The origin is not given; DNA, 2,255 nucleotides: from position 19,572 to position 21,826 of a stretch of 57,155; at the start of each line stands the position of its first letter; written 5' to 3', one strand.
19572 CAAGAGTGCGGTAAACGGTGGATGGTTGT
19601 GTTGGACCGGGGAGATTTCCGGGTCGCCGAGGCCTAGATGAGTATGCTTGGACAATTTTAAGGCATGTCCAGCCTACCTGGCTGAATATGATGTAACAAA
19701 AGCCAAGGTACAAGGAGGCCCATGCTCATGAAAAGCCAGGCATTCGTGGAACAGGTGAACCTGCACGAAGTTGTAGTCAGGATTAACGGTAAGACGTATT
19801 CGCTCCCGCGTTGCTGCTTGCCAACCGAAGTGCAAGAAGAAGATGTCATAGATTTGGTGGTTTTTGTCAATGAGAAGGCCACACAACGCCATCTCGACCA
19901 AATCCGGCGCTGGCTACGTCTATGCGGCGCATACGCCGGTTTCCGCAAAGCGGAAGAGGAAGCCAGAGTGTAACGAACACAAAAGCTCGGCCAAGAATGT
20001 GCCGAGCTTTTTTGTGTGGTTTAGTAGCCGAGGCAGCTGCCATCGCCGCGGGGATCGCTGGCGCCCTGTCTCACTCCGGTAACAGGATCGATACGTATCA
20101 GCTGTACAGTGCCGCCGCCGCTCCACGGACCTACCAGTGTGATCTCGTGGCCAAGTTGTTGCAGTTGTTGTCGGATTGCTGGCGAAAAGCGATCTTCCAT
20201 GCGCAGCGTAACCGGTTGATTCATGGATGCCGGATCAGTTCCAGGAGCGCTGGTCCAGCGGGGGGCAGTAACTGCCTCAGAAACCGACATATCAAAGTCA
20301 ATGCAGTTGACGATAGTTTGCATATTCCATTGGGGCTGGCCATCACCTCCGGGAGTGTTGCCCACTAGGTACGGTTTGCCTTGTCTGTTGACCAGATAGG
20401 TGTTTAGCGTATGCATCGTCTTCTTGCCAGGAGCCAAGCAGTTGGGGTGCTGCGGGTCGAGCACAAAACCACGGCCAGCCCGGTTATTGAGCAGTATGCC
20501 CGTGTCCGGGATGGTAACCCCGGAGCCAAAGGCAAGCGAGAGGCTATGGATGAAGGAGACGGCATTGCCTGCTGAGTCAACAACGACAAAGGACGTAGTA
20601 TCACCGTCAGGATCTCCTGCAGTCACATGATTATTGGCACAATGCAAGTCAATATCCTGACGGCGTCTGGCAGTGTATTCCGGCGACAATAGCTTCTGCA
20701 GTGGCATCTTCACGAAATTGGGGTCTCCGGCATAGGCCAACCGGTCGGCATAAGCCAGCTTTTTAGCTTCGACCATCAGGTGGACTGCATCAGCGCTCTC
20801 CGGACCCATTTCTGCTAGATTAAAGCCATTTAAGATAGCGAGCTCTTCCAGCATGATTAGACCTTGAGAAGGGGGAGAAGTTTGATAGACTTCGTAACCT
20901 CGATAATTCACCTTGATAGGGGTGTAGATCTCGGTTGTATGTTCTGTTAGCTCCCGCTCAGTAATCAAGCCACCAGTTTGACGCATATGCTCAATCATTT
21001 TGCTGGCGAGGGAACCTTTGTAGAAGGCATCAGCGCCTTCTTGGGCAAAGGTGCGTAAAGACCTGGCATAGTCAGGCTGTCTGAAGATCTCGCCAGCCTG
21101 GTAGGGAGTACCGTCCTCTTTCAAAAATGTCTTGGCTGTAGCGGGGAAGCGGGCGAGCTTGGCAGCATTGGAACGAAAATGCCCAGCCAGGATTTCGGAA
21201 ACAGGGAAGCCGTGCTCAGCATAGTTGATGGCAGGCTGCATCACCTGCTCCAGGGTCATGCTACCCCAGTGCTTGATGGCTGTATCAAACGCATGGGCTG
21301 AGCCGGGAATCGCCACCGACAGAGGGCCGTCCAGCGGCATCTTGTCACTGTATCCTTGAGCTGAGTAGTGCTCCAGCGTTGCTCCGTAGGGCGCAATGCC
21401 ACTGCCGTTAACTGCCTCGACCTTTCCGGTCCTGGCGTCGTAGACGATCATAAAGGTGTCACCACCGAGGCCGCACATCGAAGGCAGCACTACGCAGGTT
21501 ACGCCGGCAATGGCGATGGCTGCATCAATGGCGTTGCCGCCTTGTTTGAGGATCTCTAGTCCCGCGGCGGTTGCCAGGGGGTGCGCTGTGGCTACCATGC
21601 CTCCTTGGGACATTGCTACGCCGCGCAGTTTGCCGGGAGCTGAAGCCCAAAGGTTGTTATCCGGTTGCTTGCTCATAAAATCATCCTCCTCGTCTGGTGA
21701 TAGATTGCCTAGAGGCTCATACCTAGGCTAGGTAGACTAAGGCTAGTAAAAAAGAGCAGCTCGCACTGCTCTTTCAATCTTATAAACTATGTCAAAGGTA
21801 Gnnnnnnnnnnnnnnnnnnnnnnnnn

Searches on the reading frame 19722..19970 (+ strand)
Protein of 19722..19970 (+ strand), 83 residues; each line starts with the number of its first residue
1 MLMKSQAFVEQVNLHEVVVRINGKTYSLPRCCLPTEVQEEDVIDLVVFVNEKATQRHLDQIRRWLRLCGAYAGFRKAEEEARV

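Call 5: search_protein_families(library=pfam, proteins=[window:19722-19970:+], max_evalue=0.1)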
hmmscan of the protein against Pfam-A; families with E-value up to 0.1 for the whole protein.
seq(83 aa): 2 families
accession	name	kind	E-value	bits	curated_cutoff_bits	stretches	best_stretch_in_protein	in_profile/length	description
PF11213.13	DUF3006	-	0.0008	20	32.3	1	17-63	12-61/67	Protein of unknown function (DUF3006)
PF14481.13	Fimbrial_PilY2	-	0.0031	17.6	25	1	8-30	10-32/75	Type 4 fimbrial biogenesis protein PilY2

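Call 8: find_homologous_proteins(query=window:19722-19970:+, max_evalue=0.01)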
Query seq(83 aa) (83 aa): 2 proteins with E <= 0.01 among 2 candidates.
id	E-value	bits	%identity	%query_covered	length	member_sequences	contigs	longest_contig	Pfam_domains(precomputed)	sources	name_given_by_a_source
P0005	4.1e-47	175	100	98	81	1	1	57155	-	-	-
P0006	6.0e-37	142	83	93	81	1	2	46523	-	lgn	-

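Call 9: find_encoding_contigs(protein=P0006, flank=10000)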
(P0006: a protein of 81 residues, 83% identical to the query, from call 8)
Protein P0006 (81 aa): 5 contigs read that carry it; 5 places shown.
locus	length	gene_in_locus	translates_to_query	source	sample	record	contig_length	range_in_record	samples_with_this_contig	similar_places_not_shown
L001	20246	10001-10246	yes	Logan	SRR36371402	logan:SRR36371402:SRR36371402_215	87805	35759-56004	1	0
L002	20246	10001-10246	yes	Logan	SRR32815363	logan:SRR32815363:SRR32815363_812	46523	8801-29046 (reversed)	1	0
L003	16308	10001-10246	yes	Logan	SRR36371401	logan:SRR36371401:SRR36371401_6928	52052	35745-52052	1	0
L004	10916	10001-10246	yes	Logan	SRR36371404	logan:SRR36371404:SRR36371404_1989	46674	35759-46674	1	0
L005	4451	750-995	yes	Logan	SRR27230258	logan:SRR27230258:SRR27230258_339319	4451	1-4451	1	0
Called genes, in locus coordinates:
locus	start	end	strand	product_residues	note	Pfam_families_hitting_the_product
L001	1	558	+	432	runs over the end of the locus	PF00583:Acetyltransf_1, PF13673:Acetyltransf_10, PF13508:Acetyltransf_7, PF08445:FR47, PF00583:Acetyltransf_1, PF13673:Acetyltransf_10 (weak), PF13508:Acetyltransf_7, PF00583:Acetyltransf_1, +4 more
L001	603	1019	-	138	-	PF03061:4HBT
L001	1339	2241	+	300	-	-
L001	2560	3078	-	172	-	-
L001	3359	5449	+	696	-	PF26550:Tricorn_2nd, PF00930:DPPIV_N (faint), PF26549:Tricorn_N, PF07676:PD40, PF12740:PETase (faint), PF20434:BD-FAE, PF00326:Peptidase_S9, PF01738:DLH (weak), +2 more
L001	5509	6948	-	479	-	PF02687:FtsX (weak)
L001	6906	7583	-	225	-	PF02463:SMC_N (faint), PF00005:ABC_tran, PF13304:AAA_21 (faint)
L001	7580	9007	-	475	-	PF02687:FtsX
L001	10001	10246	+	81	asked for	-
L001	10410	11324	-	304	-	PF13487:HD_5, PF01966:HD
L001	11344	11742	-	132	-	-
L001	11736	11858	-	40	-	-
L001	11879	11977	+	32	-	-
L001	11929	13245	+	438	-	PF12837:Fer4_6 (faint), PF00037:Fer4 (weak), PF02906:Fe_hyd_lg_C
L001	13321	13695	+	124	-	PF01022:HTH_5, PF12840:HTH_20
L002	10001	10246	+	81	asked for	-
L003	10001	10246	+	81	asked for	-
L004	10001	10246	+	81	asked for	-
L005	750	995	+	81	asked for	-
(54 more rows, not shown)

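Call 47: search_protein_families(library=ncbifam, proteins=[window:19728-19970:+], max_evalue=1)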
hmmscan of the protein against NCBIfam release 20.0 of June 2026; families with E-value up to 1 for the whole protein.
seq(81 aa): 0 families

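Call 48: search_protein_families(library=pfam, alignment_id=A3, max_evalue=0.1)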
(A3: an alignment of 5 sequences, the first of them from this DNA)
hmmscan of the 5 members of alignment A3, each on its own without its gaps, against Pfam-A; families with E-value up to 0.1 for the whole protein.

A. member 1, seq(81 aa): 2 families
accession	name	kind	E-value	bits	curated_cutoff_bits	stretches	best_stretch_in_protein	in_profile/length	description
PF11213.13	DUF3006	-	0.00075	20.1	32.3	1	15-61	12-61/67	Protein of unknown function (DUF3006)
PF14481.13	Fimbrial_PilY2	-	0.0029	17.6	25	1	6-28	10-32/75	Type 4 fimbrial biogenesis protein PilY2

B. families by the number of members that match (of 5 scanned): 3 families
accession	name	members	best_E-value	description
PF11213.13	DUF3006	5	4e-06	Protein of unknown function (DUF3006)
PF14481.13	Fimbrial_PilY2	2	0.0029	Type 4 fimbrial biogenesis protein PilY2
PF05691.18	Raffinose_syn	1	0.074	Raffinose synthase or seed imbibition protein Sip1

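Call 49: search_solved_structures(query=A3, max_evalue=10)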
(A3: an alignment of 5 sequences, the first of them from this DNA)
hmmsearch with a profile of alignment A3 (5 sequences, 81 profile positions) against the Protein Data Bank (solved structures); distinct sequences matched with E-value up to 10: 6.
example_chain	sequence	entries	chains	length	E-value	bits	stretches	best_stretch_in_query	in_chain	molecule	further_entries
3r9a_B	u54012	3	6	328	0.59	13.1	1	26-74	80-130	Peroxisomal targeting signal 1 receptor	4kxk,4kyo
1uta_A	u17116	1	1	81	0.81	12.7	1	60-77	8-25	CELL DIVISION PROTEIN FTSN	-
2c0l_A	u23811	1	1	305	1.2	12.1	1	26-74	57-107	PEROXISOMAL TARGETING SIGNAL 1 RECEPTOR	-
2c0m_A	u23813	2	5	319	1.3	12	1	26-74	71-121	PEROXISOMAL TARGETING SIGNAL 1 RECEPTOR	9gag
2j9q_A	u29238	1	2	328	1.4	11.9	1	26-74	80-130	PEROXISOMAL TARGETING SIGNAL 1 RECEPTOR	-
1fch_A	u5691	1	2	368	1.6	11.7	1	26-74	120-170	PEROXISOMAL TARGETING SIGNAL 1 RECEPTOR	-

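Call 59: find_homologous_proteins(query=A3, max_evalue=0.001)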
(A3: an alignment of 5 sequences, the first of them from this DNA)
Query A3 (5 sequences) (81 aa, profile of the alignment): 22 proteins with E <= 0.001 among 172 candidates.
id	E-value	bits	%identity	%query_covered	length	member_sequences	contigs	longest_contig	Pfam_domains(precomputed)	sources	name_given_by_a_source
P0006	6.4e-42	159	83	95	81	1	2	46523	-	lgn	-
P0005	2.1e-41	157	100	100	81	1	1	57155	-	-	-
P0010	7.0e-40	152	58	85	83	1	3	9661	PF11213.14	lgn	-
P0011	1.0e-39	152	57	85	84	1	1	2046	-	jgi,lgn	jgi:tRNA U55 pseudouridine synthase TruB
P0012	3.2e-34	134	57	85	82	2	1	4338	PF11213.14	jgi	-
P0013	9.4e-34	133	57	85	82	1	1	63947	PF11213.14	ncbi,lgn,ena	-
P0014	1.3e-33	132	55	85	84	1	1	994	-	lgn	-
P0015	1.5e-32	129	57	85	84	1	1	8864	-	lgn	-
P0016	1.8e-32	129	60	84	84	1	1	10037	-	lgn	-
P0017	2.4e-32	128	55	85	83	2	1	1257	-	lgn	-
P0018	1.1e-31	126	51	98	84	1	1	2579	PF11213.14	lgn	-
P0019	4.4e-31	124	50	89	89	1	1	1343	PF11213.14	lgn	-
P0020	9.9e-29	117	62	85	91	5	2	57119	-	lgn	-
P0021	1.6e-28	116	64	85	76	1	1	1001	-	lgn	-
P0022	2.1e-28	116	63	88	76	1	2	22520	-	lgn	-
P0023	6.2e-27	111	59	85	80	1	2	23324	-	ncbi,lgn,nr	ncbi:MAG: hypothetical protein GX033_09065 [Firmicutes bacterium]|nr:hypothetical protein [Bacillota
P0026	5.6e-26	108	56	88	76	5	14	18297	-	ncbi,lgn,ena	-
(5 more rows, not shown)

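Call 60: find_encoding_contigs(protein=P0013, flank=4000, max_places=2)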
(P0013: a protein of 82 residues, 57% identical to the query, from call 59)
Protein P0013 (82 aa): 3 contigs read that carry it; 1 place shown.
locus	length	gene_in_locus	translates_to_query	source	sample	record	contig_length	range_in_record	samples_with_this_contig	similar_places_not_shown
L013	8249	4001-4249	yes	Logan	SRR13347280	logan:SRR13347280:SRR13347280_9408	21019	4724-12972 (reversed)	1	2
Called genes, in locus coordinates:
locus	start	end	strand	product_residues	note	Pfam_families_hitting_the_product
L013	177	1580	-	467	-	PF02687:FtsX (weak)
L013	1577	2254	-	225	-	PF02463:SMC_N (faint), PF00005:ABC_tran, PF13304:AAA_21 (faint)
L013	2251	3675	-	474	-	PF02687:FtsX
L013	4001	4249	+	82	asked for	PF11213:DUF3006 (weak)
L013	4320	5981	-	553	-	PF01019:G_glu_transpept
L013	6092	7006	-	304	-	PF07883:Cupin_2 (weak), PF13487:HD_5, PF01966:HD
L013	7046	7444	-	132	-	-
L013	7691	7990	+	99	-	PF12840:HTH_20, PF01022:HTH_5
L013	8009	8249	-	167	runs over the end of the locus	PF01590:GAF, PF13185:GAF_2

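Call 61: find_encoding_contigs(protein=P0020, flank=4000, max_places=2)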
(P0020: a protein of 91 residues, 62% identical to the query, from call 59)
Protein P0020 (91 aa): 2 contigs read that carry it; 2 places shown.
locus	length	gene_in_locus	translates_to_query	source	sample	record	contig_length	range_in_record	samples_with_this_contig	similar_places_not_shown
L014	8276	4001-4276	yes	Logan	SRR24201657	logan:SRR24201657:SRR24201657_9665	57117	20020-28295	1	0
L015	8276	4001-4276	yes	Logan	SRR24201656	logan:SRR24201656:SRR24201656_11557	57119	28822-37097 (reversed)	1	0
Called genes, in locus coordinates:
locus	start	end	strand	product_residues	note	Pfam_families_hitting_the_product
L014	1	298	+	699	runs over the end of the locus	PF26550:Tricorn_2nd, PF00930:DPPIV_N (faint), PF26549:Tricorn_N, PF07676:PD40, PF12146:Hydrolase_4 (faint), PF20434:BD-FAE (weak), PF00326:Peptidase_S9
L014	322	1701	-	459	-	PF02687:FtsX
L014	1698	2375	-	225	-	PF02463:SMC_N (faint), PF00005:ABC_tran, PF13304:AAA_21 (faint)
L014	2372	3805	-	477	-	PF02687:FtsX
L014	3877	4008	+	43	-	-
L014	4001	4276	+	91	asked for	-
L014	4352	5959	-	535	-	PF01019:G_glu_transpept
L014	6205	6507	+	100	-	PF12840:HTH_20 (weak), PF01022:HTH_5, PF12802:MarR_2 (weak)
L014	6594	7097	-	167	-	PF13185:GAF_2, PF01590:GAF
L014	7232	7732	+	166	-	-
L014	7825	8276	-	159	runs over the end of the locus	PF05708:Peptidase_C92 (faint), PF00877:NLPC_P60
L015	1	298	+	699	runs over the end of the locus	PF26550:Tricorn_2nd, PF00930:DPPIV_N (faint), PF26549:Tricorn_N, PF07676:PD40, PF12146:Hydrolase_4 (faint), PF20434:BD-FAE (weak), PF00326:Peptidase_S9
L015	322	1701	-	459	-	PF02687:FtsX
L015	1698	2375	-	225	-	PF02463:SMC_N (faint), PF00005:ABC_tran, PF13304:AAA_21 (faint)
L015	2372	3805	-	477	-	PF02687:FtsX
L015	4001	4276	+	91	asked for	-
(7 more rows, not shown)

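Call 62: find_encoding_contigs(protein=P0023, flank=4000, max_places=2)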
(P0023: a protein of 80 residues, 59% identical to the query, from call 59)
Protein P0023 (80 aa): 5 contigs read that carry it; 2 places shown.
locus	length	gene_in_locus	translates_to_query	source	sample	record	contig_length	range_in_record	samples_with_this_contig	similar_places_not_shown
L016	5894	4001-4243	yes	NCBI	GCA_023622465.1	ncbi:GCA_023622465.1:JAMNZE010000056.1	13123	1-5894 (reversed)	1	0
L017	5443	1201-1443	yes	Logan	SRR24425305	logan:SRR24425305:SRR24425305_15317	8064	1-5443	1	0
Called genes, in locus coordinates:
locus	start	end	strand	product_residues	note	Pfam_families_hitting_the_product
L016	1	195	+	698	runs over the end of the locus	PF26550:Tricorn_2nd, PF00930:DPPIV_N (faint), PF26549:Tricorn_N, PF07676:PD40, PF12146:Hydrolase_4 (faint), PF20434:BD-FAE (weak), PF00326:Peptidase_S9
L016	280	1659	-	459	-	PF02687:FtsX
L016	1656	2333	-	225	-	PF02463:SMC_N (faint), PF00005:ABC_tran, PF13304:AAA_21 (faint)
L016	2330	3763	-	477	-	PF02687:FtsX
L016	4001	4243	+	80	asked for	-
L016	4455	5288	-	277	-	PF01019:G_glu_transpept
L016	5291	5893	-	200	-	?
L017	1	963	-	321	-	?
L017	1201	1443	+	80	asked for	-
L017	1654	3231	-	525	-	PF01019:G_glu_transpept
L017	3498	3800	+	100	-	PF12840:HTH_20 (weak), PF01022:HTH_5, PF12802:MarR_2 (weak)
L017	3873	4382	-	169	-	PF13185:GAF_2, PF01590:GAF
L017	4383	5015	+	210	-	-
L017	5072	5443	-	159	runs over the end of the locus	PF05708:Peptidase_C92 (faint), PF00877:NLPC_P60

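Call 63: find_encoding_contigs(protein=P0026, flank=4000, max_places=2)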
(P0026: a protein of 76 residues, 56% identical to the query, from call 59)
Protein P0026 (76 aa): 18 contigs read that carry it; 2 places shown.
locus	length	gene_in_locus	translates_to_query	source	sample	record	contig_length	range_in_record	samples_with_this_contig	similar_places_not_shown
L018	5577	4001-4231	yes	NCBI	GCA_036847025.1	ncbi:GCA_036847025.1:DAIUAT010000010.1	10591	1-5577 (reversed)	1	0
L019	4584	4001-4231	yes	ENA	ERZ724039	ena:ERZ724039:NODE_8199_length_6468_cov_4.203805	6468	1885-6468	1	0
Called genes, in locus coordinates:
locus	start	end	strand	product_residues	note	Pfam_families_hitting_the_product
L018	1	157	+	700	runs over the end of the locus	-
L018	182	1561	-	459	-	PF02687:FtsX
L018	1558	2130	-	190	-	PF00005:ABC_tran, PF02463:SMC_N (faint), PF13304:AAA_21 (faint)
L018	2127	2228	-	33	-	-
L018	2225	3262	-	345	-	PF02687:FtsX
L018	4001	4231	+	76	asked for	-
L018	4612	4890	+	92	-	PF12840:HTH_20 (weak), PF01022:HTH_5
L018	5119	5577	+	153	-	?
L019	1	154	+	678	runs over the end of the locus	?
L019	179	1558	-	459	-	PF02687:FtsX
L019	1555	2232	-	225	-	PF02463:SMC_N (faint), PF00005:ABC_tran, PF13304:AAA_21 (faint)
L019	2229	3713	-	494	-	PF02687:FtsX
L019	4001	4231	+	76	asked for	-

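Call 84: predict_structure(alignment_id=A6)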
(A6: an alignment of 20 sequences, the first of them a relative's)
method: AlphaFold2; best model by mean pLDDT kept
length: 81 residues; sequences in the alignment: 20
mean_pLDDT: 74.5   pTM: 0.45
mean pLDDT of the five models: 74.5, 70.6, 70.2, 64.0, 61.7
residues with pLDDT >= 90: 0; 70-90: 52; 50-70: 28; < 50: 1
segments of 3 or more residues with pLDDT < 50: none
pLDDT, mean of each block of 10 residues (from residue 1): 77 87 84 82 61 71 69 68 58
secondary structure, 60 per line:
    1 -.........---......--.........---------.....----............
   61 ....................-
elements in order: E2-10 E14-19 E22-27 E40-44 H49-80

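Call 88: fold_search(model_id=the predicted structure, library=pdb)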
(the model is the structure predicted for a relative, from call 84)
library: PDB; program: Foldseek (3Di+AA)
matches with E <= 10: 825; with E <= 0.001: 0
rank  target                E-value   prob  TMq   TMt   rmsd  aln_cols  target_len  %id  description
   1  4q66_D                2.9e-02  1.00  0.51  0.25   6.9        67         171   16  Structure of Exomer bound to Arf1. (released 2014-09-17)
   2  4q66_A                2.9e-02  1.00  0.49  0.19   6.9        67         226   15  Structure of Exomer bound to Arf1. (released 2014-09-17)
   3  4q66_J                3.0e-02  1.00  0.51  0.27   6.9        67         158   16  Structure of Exomer bound to Arf1. (released 2014-09-17)
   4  4in3_C                4.1e-02  1.00  0.49  0.52   7.0        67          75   15  Crystal Structure of the Chs5-Bch1 Exomer Cargo Adaptor Complex (released 2013-03-06)
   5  4in3_A                5.8e-02  1.00  0.48  0.49   7.1        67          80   15  Crystal Structure of the Chs5-Bch1 Exomer Cargo Adaptor Complex (released 2013-03-06)
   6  4q66_G                6.2e-02  1.00  0.52  0.21   6.7        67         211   16  Structure of Exomer bound to Arf1. (released 2014-09-17)
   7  8jvy                  7.9e-02  1.00  0.45  0.70   1.5        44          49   23  Crystal structure of the chimeric protein tkoL2_v1_turn with shorten loop 1 (released 2024-07-03)
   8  4q7j_D                1.5e-01  0.91  0.41  0.21  10.1        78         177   18  Complex structure of viral RNA polymerase (released 2014-08-27)
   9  3d3r_A                1.8e-01  0.98  0.47  0.46  10.4        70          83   10  Crystal structure of the hydrogenase assembly chaperone HypC/HupF family protein from Shewanella oneidensis MR-1 (released 2008-05-27)
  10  3d3r_B                2.2e-01  0.87  0.40  0.41  10.5        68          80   10  Crystal structure of the hydrogenase assembly chaperone HypC/HupF family protein from Shewanella oneidensis MR-1 (released 2008-05-27)
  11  8jvu                  2.4e-01  0.99  0.43  0.69   1.7        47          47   23  Crystal structure of the chimeric protein tkoL2_v1.2 (released 2024-07-03)
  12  3vyr_A                2.6e-01  0.91  0.42  0.46  10.4        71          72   18  Crystal structure of the HypC-HypD complex (released 2012-11-28)
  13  7tuv_A                2.8e-01  0.99  0.44  0.06   1.8        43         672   14  Crystal structure of the exoribonucleolytic module of T. brucei RRP44 (released 2023-01-11)
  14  2z1c_B                2.9e-01  0.92  0.45  0.49  12.0        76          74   16  Crystal structure of HypC from Thermococcus kodakaraensis KOD1 (released 2007-07-17)
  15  4toi                  3.1e-01  0.99  0.47  0.14   2.0        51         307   16  Crystal structure of E.coli ribosomal protein S2 in complex with N-terminal domain of S1 (released 2014-12-31)
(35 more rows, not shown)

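Call 98: find_encoding_contigs(protein=P0016, flank=3000, max_places=1)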
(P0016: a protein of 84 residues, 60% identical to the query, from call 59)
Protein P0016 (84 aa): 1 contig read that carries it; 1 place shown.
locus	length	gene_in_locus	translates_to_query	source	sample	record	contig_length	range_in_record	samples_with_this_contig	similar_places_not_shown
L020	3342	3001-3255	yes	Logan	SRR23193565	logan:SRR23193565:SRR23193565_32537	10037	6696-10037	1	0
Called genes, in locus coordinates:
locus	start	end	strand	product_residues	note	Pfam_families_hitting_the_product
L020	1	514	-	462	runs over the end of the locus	PF02687:FtsX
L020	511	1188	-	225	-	PF02463:SMC_N (faint), PF00005:ABC_tran, PF13304:AAA_21 (faint)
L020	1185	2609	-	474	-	PF02687:FtsX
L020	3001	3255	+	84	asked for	-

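Call 99: find_encoding_contigs(protein=P0018, flank=3000, max_places=1)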
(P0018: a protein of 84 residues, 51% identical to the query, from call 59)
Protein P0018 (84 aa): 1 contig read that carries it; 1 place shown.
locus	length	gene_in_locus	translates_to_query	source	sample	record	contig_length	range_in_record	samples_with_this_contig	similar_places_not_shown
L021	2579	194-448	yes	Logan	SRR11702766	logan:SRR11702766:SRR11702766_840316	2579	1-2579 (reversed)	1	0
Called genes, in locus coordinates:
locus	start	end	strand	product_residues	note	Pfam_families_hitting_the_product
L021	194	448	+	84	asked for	PF11213:DUF3006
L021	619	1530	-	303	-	PF07883:Cupin_2 (weak), PF13487:HD_5, PF01966:HD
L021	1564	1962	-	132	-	-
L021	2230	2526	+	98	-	PF12840:HTH_20, PF01022:HTH_5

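Call 100: find_encoding_contigs(protein=P0019, flank=3000, max_places=1)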
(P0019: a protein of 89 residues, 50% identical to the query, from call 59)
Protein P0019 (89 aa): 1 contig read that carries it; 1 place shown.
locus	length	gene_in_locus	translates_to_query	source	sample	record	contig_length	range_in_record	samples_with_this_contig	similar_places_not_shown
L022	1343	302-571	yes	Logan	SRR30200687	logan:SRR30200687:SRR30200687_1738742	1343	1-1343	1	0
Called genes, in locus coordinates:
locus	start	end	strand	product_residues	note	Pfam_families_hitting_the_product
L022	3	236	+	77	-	?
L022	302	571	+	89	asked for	PF11213:DUF3006 (weak)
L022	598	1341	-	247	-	?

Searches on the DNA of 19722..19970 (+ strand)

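Call 12: search_rna_families(sources=[L001, L002, L003, L005, L006, L007, L008], threshold=gathering)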
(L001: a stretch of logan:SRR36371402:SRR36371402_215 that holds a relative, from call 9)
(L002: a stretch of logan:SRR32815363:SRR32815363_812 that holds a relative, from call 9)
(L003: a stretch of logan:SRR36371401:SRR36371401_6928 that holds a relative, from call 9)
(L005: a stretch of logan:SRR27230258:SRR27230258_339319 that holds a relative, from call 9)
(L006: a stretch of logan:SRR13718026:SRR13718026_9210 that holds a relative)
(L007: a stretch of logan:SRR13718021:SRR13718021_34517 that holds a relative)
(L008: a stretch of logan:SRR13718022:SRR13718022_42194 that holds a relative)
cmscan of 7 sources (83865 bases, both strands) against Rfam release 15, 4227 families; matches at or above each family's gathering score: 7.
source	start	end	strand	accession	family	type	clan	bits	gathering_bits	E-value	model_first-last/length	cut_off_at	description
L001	9429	9555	+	RF00379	c-di-AMP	Cis-reg; riboswitch;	-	85.7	38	1.9e-18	1-134/134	no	c-di-AMP riboswitch aptamer (ydaO/yuaA leader)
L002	9429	9555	+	RF00379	c-di-AMP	Cis-reg; riboswitch;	-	85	38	2.9e-18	1-134/134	no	c-di-AMP riboswitch aptamer (ydaO/yuaA leader)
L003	9429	9555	+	RF00379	c-di-AMP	Cis-reg; riboswitch;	-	85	38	2.9e-18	1-134/134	no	c-di-AMP riboswitch aptamer (ydaO/yuaA leader)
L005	178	304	+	RF00379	c-di-AMP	Cis-reg; riboswitch;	-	78.8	38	1.6e-16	1-134/134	no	c-di-AMP riboswitch aptamer (ydaO/yuaA leader)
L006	395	529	+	RF00379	c-di-AMP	Cis-reg; riboswitch;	-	71.3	38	2e-14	1-134/134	no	c-di-AMP riboswitch aptamer (ydaO/yuaA leader)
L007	6857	6991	+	RF00379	c-di-AMP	Cis-reg; riboswitch;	-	71.3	38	2e-14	1-134/134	no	c-di-AMP riboswitch aptamer (ydaO/yuaA leader)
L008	2314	2448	+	RF00379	c-di-AMP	Cis-reg; riboswitch;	-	71.3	38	2e-14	1-134/134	no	c-di-AMP riboswitch aptamer (ydaO/yuaA leader)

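Call 64: search_rna_families(sources=[L013, L014, L016, L017, L018, L019], threshold=gathering)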
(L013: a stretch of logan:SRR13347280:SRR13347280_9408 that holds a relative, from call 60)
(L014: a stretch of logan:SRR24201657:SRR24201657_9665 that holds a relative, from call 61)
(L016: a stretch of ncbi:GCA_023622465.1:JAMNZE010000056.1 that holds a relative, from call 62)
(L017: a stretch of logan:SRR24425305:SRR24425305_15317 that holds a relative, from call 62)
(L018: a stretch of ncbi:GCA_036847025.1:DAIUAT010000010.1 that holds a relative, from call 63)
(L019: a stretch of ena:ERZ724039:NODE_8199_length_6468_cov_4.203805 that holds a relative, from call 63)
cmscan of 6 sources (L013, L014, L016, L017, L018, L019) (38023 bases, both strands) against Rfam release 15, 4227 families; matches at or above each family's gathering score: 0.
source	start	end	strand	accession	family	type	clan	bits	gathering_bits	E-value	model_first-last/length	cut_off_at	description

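Call 101: search_rna_families(sources=[L020, L021, L022], threshold=evalue, max_evalue=0.01)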
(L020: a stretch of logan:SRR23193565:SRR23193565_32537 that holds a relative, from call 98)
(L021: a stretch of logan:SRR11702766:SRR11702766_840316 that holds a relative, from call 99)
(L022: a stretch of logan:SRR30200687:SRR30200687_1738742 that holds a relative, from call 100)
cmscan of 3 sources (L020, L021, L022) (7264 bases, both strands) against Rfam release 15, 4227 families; matches with E-value up to 0.01: 0.
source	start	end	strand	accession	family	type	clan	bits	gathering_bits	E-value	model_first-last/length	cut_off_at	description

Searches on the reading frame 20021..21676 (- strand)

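Call 5: search_protein_families(library=pfam, proteins=[window:20021-21676:-], max_evalue=0.1)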
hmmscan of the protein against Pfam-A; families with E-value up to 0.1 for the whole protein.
window:20021-21676:- (551 aa): 1 family
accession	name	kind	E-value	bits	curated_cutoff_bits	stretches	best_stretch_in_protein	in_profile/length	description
PF01019.26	G_glu_transpept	-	1.3e-152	509.7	27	1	41-546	2-512/512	Gamma-glutamyltranspeptidase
